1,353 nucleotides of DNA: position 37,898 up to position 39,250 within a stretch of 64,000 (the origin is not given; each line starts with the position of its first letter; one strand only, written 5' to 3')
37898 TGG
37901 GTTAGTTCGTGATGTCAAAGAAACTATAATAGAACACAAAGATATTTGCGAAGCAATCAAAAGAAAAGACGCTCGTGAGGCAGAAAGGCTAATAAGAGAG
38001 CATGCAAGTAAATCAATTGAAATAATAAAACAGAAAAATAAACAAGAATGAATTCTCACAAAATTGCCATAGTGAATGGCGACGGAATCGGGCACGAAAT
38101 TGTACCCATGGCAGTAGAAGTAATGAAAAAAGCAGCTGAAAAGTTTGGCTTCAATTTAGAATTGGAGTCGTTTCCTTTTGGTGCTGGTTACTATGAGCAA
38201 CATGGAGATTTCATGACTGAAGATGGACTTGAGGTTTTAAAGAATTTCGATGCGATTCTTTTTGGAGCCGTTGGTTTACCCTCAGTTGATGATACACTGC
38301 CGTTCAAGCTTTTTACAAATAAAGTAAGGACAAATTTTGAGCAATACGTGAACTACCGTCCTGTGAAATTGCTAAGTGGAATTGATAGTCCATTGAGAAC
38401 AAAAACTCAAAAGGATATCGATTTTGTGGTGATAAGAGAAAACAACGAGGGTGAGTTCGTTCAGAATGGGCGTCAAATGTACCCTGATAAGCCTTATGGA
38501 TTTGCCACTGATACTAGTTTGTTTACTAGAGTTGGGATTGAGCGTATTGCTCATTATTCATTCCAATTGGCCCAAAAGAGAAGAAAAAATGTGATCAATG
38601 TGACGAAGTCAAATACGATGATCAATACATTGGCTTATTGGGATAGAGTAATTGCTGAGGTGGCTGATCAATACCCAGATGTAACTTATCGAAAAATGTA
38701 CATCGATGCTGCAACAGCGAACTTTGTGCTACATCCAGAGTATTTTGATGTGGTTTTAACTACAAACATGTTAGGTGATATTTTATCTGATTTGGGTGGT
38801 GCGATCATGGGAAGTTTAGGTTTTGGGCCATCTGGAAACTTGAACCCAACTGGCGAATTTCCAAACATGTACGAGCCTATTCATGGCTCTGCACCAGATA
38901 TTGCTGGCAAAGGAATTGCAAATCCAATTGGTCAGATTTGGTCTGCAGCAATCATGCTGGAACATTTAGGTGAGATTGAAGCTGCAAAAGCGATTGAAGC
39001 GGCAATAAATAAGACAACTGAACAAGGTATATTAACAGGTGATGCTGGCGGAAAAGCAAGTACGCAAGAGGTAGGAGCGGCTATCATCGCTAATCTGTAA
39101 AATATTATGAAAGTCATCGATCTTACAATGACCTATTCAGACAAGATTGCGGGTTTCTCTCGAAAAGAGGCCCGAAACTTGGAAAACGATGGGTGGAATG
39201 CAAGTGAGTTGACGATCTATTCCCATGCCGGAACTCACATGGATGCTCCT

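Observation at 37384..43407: GntR-controlled six-gene operon combining a TtuC-like dehydrogenase, a cyclase-family hydrolase, an OtnK-like four-carbon acid-sugar kinase, an MFS permease and a Gfo/Idh/MocA oxidoreductase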

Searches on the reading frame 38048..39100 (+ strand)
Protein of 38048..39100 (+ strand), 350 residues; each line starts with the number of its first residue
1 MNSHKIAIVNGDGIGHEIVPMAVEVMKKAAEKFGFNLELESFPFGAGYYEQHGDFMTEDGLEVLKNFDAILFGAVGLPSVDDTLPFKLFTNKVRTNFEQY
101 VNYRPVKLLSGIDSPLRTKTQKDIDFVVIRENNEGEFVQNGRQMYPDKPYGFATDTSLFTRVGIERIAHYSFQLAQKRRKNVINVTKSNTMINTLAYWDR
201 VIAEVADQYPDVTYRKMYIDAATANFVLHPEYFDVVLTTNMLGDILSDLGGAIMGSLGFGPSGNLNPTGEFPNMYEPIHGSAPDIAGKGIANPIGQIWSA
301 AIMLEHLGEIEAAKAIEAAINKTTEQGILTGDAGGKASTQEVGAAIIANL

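Call 3: search_protein_families(library=pfam, proteins=[window:38048-39100:+])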
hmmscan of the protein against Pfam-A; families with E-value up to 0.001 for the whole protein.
window:38048-39100:+ (350 aa): 1 family
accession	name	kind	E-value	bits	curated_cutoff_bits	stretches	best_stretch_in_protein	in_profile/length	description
PF00180.25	Iso_dh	-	7.2e-95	318.6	27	1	5-346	1-348/348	Isocitrate/isopropylmalate dehydrogenase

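Call 4: search_protein_families(library=ncbifam, proteins=[window:38048-39100:+])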
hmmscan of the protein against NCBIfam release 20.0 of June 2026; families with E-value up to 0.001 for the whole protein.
window:38048-39100:+ (350 aa): 17 families
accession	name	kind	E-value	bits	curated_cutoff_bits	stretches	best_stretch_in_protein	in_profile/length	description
TIGR02089.1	TTC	equivalog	7.5e-137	456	470.4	1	1-349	1-351/352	tartrate dehydrogenase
NF006048.0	PRK08194.1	equivalog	2e-121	405.4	501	1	1-350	1-349/352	tartrate dehydrogenase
NF002898.0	PRK03437.1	equivalog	2.7e-107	359.1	393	1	3-350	4-345/347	3-isopropylmalate dehydrogenase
TIGR02088.1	LEU3_arch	subfamily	6e-88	295.2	409.8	1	6-346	1-323/324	isopropylmalate/isohomocitrate dehydrogenases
TIGR00169.1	leuB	equivalog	4.4e-84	282.5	353.2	1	5-346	1-345/349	3-isopropylmalate dehydrogenase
NF040626.1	AksF2_Meth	equivalog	4.1e-77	259.7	540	1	4-349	2-329/333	homoisocitrate dehydrogenase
NF040619.1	AksF_Meth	equivalog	3.1e-71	240.2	500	1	4-345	2-342/343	homoisocitrate dehydrogenase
NF006529.0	PRK08997.1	equivalog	3e-70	236.8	510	1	1-349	1-334/335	isocitrate dehydrogenase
NF006673.0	PRK09222.1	equivalog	1.2e-68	232.3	509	1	2-349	3-340/482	NADP-dependent isocitrate dehydrogenase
NF040855.1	iso_homocit_dh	equivalog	6.8e-62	209.7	680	1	4-349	2-318/345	isocitrate--homoisocitrate dehydrogenase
TIGR00175.1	mito_nad_idh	equivalog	7.9e-56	189.6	432.4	1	3-350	3-334/334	isocitrate dehydrogenase (NAD(+))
TIGR02924.1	ICDH_alpha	equivalog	3.5e-55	187.9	561.35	1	5-344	2-326/473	isocitrate dehydrogenase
NF005036.0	PRK06451.1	equivalog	1.2e-36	126.3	484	2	219-332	275-385/412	NADP-dependent isocitrate dehydrogenase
TIGR00183.1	prok_nadp_idh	equivalog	1.5e-35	122.9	567.3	2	182-333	257-393/417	isocitrate dehydrogenase (NADP(+))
NF005425.0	PRK07006.1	equivalog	5.8e-30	104.4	490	2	195-332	260-392/416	NADP-dependent isocitrate dehydrogenase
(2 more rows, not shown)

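Call 25: search_solved_structures(query=window:38048-39100:+, max_evalue=1e-30)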
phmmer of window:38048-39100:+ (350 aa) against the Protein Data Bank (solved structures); distinct sequences matched with E-value up to 1e-30: 54.
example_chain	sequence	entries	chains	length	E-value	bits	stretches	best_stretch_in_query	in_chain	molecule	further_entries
3flk_A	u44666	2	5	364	4.7e-96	325.1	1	2-347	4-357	Tartrate dehydrogenase/decarboxylase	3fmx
3u1h_A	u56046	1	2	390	1.1e-70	241.6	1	4-339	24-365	3-isopropylmalate dehydrogenase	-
1w0d_A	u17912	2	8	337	3.7e-69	236.7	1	5-334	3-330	3-ISOPROPYLMALATE DEHYDROGENASE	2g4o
6xxy_A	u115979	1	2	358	4.2e-66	226.6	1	1-345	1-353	3-isopropylmalate dehydrogenase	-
1cm7_A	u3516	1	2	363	3.3e-64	220.4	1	3-345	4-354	PROTEIN (3-ISOPROPYLMALATE DEHYDROGENASE)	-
1cnz_A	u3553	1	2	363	4.4e-64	220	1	3-345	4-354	PROTEIN (3-ISOPROPYLMALATE DEHYDROGENASE)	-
1xac_A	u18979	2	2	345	1.2e-63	218.5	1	5-348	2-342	3-ISOPROPYLMALATE DEHYDROGENASE 2T2M6T S82R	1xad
1wal_A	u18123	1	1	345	1.4e-63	218.4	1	5-348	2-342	PROTEIN (3-ISOPROPYLMALATE DEHYDROGENASE)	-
1osj_A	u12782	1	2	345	1.6e-63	218.1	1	5-348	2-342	3-ISOPROPYLMALATE DEHYDROGENASE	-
1dr0_A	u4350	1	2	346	1.6e-63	218.1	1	5-348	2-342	3-ISOPROPYLMALATE DEHYDROGENASE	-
2y3z_A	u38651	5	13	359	1.9e-63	217.9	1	2-348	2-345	3-ISOPROPYLMALATE DEHYDROGENASE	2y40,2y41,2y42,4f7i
1dr8_A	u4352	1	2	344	2e-63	217.8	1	5-343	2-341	3-ISOPROPYLMALATE DEHYDROGENASE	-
3vkz_A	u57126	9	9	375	2.8e-63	217.4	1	2-333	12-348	3-isopropylmalate dehydrogenase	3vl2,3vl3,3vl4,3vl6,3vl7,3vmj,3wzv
3wzx_A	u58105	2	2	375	2.8e-63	217.4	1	2-333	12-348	3-isopropylmalate dehydrogenase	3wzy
1dpz_A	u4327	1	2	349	3e-63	217.3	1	5-346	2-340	3-ISOPROPYLMALATE DEHYDROGENASE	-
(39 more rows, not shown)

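Call 28: search_solved_structures(query=window:38048-39100:+, max_evalue=1e-90, show_alignments=1)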
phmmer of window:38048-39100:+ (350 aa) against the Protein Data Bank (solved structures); distinct sequences matched with E-value up to 1e-90: 1.
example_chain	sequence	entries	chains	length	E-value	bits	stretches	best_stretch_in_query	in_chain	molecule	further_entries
3flk_A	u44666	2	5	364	4.7e-96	325.1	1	2-347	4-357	Tartrate dehydrogenase/decarboxylase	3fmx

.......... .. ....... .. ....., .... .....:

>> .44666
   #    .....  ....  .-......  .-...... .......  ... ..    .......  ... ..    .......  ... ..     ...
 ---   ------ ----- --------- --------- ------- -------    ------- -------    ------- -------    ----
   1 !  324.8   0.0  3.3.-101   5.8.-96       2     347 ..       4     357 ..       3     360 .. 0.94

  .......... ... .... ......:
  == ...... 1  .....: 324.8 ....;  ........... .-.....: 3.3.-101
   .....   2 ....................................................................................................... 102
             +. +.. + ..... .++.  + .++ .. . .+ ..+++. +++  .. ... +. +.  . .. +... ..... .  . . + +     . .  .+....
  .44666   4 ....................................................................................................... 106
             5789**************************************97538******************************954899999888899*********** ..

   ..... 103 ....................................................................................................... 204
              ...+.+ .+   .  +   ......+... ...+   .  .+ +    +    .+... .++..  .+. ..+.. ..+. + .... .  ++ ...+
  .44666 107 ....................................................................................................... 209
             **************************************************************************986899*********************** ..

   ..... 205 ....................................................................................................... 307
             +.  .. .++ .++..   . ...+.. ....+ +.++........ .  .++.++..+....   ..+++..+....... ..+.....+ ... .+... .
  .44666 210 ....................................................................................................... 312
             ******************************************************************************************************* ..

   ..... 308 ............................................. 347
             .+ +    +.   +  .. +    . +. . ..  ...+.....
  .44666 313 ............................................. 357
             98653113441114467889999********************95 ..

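Call 62: search_protein_representatives(protein=window:38048-39100:+)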
Query: 350 residues. Proteins with E-value up to 0.001 (for the whole library): 16112; up to 1e-10: 7640; up to 1e-30: 1306. The best 150 are listed.
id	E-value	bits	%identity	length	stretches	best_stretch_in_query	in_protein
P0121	1.1e-130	452.2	75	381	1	63-349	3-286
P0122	4.5e-117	407.4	54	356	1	2-350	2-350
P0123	6.1e-99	347.8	48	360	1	2-348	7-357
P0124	5.2e-98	344.7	48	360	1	3-348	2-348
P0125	4.5e-93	328.5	48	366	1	4-350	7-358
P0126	3.1e-92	325.8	46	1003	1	4-343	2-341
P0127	4.4e-91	322.0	47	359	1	1-347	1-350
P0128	6.2e-87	308.3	46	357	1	3-346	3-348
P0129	1.9e-86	306.7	47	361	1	5-350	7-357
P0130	4.8e-86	305.4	45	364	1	3-348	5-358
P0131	8.5e-85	301.3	43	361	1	1-348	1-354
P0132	5.9e-82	291.9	41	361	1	5-349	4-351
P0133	1.5e-80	287.3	50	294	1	56-349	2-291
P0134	1.5e-80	287.3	42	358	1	4-347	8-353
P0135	6.1e-80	285.3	42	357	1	3-347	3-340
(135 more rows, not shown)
